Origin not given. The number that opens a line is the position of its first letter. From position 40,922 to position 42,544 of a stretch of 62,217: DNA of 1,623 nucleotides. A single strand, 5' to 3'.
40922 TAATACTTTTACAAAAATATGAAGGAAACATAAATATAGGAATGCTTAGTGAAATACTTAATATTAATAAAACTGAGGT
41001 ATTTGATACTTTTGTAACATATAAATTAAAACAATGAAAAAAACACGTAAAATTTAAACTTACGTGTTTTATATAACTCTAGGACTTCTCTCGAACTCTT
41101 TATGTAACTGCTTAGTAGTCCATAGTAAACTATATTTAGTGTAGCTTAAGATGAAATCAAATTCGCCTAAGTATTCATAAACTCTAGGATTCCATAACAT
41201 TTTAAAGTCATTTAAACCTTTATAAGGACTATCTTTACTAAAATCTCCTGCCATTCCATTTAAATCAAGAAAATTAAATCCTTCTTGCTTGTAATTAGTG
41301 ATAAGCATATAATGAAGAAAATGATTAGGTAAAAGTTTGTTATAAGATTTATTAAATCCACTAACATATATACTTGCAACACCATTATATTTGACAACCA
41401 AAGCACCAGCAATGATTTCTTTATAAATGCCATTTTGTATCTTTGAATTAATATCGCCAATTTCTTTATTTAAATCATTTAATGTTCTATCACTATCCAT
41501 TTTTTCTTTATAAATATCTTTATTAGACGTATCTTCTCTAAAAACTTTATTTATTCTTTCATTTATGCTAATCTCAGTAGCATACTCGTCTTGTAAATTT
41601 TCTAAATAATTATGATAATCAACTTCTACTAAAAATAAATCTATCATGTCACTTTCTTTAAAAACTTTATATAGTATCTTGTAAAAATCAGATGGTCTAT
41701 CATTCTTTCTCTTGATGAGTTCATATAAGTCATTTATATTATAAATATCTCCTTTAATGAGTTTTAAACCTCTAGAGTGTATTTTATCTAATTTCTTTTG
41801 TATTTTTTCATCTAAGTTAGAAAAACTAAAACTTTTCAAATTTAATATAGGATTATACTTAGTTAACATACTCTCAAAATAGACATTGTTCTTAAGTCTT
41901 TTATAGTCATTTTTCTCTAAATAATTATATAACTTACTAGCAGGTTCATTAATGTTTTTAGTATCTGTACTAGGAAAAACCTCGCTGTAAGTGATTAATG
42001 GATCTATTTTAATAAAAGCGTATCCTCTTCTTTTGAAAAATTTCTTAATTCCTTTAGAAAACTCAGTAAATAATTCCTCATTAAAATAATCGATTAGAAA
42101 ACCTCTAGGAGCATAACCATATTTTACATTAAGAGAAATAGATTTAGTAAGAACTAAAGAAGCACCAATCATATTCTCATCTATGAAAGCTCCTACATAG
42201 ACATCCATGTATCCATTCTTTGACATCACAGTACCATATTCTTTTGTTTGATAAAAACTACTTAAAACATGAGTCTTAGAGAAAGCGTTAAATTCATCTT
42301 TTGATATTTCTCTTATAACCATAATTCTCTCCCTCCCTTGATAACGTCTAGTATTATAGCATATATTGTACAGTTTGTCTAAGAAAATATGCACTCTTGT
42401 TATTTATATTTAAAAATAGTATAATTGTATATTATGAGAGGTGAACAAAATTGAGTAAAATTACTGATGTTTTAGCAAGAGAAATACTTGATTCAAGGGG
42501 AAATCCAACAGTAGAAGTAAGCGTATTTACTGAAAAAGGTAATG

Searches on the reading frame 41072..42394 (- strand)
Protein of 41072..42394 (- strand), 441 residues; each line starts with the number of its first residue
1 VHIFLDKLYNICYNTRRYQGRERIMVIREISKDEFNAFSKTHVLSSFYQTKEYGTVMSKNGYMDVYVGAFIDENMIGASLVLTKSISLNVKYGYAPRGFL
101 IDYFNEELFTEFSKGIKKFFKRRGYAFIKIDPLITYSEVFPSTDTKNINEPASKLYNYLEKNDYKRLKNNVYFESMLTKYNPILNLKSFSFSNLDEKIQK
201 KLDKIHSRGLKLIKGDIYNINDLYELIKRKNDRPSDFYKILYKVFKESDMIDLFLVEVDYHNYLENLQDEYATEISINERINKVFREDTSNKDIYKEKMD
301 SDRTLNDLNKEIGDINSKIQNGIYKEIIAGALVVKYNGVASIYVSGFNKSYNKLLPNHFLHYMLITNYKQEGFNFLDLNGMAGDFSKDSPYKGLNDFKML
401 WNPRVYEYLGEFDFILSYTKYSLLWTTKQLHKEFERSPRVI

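Call 17: search_protein_families(library=pfam, proteins=[window:41072-42394:-], max_evalue=0.001)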
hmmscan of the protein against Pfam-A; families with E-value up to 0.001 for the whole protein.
window:41072-42394:- (441 aa): 2 families
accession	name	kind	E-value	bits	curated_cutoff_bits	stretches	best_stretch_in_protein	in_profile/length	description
PF02388.22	FemAB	-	8.8e-50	170.1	24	1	30-424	1-401/406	FemAB family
PF13480.13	Acetyltransf_6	-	2.9e-08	34.4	22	1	326-392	82-142/143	Acetyltransferase (GNAT) domain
